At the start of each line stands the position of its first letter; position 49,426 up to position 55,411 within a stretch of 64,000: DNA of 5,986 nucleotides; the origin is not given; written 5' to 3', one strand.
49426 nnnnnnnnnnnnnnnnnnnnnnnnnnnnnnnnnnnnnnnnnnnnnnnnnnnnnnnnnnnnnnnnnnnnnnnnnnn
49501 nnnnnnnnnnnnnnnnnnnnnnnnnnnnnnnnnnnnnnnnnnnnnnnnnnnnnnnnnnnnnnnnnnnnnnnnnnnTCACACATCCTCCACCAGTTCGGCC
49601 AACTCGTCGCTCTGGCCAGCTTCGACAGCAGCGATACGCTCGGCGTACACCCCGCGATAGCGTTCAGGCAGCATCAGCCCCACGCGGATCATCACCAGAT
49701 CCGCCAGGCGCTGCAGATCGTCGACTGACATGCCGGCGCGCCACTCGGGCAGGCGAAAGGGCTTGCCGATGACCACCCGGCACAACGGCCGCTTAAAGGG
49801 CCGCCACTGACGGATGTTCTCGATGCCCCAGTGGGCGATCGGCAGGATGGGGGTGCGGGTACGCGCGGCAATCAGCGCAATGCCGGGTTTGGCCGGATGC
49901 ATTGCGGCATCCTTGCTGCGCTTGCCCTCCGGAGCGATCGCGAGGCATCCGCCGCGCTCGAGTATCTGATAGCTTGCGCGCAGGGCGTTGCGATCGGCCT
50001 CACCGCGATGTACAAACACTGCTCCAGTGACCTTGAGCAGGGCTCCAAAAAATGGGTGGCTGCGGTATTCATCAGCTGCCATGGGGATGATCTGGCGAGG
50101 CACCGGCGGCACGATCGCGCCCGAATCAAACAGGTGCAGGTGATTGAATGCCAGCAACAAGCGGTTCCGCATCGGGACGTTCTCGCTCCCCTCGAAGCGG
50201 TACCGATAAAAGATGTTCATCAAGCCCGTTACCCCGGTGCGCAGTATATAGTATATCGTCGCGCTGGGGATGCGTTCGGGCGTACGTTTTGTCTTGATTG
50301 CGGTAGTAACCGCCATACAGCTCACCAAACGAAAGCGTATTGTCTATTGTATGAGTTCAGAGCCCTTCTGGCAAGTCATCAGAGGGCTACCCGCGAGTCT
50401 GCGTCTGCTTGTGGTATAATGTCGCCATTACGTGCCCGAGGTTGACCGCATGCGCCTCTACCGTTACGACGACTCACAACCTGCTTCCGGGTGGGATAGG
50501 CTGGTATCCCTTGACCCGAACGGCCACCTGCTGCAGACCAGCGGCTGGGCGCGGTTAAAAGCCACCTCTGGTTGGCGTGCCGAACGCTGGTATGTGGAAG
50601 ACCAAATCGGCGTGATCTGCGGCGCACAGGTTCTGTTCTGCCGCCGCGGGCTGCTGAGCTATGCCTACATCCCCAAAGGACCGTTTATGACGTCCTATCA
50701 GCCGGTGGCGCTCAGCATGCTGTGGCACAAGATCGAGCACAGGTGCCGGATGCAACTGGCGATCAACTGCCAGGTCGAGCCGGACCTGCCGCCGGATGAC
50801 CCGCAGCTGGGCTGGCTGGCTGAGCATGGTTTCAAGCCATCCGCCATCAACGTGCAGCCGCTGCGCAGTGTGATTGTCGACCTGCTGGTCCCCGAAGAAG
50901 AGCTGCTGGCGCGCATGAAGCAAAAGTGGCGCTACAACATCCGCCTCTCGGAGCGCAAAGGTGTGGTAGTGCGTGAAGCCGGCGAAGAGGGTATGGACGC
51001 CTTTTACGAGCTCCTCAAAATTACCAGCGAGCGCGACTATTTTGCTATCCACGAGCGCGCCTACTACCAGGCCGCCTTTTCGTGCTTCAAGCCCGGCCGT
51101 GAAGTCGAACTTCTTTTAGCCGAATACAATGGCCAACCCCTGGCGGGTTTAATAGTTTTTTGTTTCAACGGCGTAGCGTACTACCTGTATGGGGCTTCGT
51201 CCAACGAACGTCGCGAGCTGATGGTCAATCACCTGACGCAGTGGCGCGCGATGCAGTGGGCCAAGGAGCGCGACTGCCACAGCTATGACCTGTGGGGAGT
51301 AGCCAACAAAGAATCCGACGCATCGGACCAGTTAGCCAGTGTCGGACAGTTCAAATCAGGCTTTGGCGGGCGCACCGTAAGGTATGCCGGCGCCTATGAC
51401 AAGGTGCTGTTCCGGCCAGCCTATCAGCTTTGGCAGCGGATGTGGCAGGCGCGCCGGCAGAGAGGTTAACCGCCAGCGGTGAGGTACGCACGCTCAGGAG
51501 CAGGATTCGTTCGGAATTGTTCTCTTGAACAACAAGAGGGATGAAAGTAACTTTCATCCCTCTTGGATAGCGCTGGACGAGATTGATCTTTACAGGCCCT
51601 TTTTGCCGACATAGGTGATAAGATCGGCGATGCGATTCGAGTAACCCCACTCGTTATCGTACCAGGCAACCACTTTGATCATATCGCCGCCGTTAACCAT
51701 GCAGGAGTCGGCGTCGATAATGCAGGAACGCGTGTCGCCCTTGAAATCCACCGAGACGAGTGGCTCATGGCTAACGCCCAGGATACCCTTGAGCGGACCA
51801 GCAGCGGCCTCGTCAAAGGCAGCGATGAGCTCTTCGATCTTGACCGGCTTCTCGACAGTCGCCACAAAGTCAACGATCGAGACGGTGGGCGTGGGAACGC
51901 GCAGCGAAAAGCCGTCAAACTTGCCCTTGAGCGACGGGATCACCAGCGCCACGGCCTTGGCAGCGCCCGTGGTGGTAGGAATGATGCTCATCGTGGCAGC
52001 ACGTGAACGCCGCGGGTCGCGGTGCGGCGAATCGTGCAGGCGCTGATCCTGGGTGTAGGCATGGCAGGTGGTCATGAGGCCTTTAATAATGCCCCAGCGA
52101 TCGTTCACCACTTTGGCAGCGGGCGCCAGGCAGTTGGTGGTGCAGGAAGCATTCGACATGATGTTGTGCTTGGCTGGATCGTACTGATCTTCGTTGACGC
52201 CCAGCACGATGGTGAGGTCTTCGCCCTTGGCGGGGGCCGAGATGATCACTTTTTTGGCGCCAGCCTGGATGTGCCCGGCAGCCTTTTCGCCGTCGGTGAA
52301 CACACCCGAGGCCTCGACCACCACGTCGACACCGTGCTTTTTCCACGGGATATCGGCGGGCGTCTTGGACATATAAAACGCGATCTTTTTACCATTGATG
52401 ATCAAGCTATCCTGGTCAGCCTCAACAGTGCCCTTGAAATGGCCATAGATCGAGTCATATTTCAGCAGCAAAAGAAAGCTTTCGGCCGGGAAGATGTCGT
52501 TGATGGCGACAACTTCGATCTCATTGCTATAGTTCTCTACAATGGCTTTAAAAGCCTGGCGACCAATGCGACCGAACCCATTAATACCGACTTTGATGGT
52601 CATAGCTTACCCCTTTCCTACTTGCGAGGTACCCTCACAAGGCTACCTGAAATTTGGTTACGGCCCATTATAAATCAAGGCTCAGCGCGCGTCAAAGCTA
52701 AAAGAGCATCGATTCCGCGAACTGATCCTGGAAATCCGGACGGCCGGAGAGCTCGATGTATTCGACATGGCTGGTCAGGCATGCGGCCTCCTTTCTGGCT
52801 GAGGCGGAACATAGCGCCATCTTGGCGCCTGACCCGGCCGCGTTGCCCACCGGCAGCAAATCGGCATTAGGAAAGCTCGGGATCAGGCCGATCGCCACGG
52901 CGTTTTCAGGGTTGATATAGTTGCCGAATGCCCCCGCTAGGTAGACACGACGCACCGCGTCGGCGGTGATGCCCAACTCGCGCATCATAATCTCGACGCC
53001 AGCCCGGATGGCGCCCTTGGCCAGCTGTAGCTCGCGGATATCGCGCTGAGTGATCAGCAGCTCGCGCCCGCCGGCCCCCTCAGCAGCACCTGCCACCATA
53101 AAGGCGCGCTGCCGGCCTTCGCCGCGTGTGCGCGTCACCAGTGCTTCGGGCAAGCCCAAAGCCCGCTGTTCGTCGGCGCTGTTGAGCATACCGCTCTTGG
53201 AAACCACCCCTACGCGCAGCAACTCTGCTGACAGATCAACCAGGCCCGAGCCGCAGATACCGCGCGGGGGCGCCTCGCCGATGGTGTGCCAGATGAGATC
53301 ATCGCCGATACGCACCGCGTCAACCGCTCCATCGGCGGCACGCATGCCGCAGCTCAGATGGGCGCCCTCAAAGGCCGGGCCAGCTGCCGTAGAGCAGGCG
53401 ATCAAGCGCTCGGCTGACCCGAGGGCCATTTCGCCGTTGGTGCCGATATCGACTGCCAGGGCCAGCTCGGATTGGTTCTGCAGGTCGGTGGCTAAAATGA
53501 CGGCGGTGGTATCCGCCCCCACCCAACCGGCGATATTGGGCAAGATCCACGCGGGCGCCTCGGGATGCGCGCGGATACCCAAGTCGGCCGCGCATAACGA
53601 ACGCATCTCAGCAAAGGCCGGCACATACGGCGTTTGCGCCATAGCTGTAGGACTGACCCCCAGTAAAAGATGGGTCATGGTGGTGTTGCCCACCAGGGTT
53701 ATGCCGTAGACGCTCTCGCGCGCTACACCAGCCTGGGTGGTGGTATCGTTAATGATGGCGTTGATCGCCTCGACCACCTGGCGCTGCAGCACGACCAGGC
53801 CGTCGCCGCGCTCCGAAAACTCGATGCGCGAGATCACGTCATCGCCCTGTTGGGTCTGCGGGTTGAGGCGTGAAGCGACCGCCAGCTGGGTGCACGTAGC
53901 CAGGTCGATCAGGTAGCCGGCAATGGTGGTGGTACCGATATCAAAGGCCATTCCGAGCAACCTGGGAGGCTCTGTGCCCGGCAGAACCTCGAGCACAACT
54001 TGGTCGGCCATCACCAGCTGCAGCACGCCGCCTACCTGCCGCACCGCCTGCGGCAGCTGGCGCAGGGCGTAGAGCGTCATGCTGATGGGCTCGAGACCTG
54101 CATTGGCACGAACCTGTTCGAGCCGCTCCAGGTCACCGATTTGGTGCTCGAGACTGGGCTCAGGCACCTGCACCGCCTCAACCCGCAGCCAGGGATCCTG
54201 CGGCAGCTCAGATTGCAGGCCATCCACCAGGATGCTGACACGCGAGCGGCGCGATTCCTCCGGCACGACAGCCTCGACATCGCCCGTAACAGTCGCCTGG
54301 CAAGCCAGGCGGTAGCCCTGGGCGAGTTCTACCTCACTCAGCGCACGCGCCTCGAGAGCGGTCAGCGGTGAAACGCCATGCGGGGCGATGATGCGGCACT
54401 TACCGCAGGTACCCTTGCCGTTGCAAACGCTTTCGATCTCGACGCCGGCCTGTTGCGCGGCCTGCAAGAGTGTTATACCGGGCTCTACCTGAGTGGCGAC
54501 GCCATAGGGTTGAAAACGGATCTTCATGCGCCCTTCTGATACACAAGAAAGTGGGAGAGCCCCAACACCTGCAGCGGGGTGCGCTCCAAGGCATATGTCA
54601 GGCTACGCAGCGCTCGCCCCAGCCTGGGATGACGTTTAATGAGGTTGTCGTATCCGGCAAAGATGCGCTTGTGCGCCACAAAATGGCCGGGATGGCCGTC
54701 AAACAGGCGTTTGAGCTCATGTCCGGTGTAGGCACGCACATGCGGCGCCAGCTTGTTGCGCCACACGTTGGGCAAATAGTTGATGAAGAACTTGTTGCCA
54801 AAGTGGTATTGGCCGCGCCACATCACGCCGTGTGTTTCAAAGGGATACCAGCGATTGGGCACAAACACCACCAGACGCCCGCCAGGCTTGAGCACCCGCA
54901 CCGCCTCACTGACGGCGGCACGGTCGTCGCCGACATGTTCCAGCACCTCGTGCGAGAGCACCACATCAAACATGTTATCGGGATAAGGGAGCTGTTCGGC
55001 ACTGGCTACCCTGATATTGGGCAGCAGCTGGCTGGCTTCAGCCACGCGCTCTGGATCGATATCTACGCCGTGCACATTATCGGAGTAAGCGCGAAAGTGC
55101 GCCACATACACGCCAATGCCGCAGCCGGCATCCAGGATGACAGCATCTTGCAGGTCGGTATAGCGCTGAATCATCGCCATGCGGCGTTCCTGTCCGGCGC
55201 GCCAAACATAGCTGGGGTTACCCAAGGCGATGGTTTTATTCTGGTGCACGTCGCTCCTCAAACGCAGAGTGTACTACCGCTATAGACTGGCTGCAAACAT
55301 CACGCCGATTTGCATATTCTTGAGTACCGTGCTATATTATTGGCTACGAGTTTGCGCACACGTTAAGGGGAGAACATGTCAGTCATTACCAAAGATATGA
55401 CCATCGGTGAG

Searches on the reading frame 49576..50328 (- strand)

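Call 71: search_protein_families(library=pfam, proteins=[window:49576-50328:-], max_evalue=0.00001)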
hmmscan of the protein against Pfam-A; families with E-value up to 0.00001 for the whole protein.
window:49576-50328:- (250 aa): 1 family
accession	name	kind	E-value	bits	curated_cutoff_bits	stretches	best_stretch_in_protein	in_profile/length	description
PF01553.26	Acyltransferase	-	1.2e-19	70.9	23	1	43-166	2-131/132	Acyltransferase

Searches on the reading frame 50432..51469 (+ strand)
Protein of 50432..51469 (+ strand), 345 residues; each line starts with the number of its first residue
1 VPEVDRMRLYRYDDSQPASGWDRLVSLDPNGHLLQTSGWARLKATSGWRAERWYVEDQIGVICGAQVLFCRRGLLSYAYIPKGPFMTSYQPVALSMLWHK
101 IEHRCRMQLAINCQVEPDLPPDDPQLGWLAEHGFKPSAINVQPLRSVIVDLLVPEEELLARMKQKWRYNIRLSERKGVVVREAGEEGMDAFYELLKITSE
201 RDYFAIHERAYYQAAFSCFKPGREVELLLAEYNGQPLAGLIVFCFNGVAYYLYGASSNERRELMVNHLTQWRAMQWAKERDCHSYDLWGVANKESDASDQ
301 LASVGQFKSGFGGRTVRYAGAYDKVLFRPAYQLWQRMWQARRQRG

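Call 71: search_protein_families(library=pfam, proteins=[window:50432-51469:+], max_evalue=0.00001)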
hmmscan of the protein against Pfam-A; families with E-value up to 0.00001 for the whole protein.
window:50432-51469:+ (345 aa): 2 families
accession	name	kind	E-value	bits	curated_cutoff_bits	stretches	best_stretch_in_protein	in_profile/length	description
PF02388.22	FemAB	-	4.3e-45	154.7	24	3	235-335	306-402/406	FemAB family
PF13480.13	Acetyltransf_6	-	2e-17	64.1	22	1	162-289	3-136/143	Acetyltransferase (GNAT) domain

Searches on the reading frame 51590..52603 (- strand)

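Call 71: search_protein_families(library=pfam, proteins=[window:51590-52603:-], max_evalue=0.00001)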
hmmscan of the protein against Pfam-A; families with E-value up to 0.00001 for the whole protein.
window:51590-52603:- (337 aa): 2 families
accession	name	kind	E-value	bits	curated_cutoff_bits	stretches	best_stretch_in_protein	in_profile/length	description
PF02800.25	Gp_dh_C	-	7.3e-60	201.6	24.4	1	159-315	1-158/158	Glyceraldehyde 3-phosphate dehydrogenase, C-terminal domain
PF00044.30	Gp_dh_N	-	1.8e-36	124.9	31.7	1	3-104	1-100/101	Glyceraldehyde 3-phosphate dehydrogenase, NAD binding domain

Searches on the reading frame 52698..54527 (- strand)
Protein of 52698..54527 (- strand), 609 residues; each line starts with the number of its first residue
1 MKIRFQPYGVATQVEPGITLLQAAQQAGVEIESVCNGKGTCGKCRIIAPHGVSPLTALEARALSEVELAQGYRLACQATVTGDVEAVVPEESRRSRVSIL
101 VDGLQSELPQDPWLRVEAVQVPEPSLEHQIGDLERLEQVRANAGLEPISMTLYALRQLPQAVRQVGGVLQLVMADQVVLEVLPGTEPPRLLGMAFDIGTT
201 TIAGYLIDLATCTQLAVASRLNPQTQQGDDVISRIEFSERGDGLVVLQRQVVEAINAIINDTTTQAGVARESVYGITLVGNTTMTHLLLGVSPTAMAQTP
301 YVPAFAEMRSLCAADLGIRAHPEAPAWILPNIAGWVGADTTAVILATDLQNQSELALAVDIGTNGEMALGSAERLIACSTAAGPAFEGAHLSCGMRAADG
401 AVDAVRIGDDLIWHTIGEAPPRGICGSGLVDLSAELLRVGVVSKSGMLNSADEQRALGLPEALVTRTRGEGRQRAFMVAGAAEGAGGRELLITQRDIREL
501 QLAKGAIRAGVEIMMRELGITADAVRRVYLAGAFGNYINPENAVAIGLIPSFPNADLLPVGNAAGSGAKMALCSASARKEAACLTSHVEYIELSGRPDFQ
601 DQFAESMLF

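Call 71: search_protein_families(library=pfam, proteins=[window:52698-54527:-], max_evalue=0.00001)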
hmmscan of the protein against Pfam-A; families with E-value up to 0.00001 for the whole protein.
window:52698-54527:- (609 aa): 4 families
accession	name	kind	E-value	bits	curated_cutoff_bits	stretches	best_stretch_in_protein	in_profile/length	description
PF14574.11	RACo_C_ter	-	4e-79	265.8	27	1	354-608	1-248/261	C-terminal domain of RACo the ASKHA domain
PF17651.6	Raco_middle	-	1.9e-55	187.4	26.8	1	191-351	1-162/163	RACo middle region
PF00111.32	Fer2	-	1.1e-10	41.8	21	1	6-81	4-77/77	2Fe-2S iron-sulfur cluster binding domain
PF17650.6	RACo_linker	-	2.9e-10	40.3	26.2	1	107-185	5-83/86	RACo linker region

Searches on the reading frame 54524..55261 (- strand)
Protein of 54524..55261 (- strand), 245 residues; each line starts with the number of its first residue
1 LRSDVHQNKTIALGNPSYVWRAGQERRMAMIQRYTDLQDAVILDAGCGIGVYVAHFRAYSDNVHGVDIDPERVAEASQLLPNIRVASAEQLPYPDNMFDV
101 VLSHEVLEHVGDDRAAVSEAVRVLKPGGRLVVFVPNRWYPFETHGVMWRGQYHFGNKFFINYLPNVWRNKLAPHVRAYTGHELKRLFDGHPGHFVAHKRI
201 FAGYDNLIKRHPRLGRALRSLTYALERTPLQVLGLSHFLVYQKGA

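Call 71: search_protein_families(library=pfam, proteins=[window:54524-55261:-], max_evalue=0.00001)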
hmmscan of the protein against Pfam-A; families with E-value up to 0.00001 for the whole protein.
window:54524-55261:- (245 aa): 6 families
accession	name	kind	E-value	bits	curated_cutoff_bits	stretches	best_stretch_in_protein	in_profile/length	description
PF08241.18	Methyltransf_11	-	2.4e-25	89.4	21.2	1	43-132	1-95/95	Methyltransferase domain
PF13649.12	Methyltransf_25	-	4.9e-19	69.3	27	1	42-128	1-97/97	Methyltransferase domain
PF13489.12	Methyltransf_23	-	4.5e-17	62.7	27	1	31-188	13-155/164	Methyltransferase domain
PF13847.12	Methyltransf_31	-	4.7e-15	56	27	1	40-136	5-113/145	Methyltransferase domain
PF08242.18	Methyltransf_12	-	7.6e-15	55.9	30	1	43-130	1-98/98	Methyltransferase domain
PF01209.24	Ubie_methyltran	-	2.4e-08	34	20.1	1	29-133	38-152/233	ubiE/COQ5 methyltransferase family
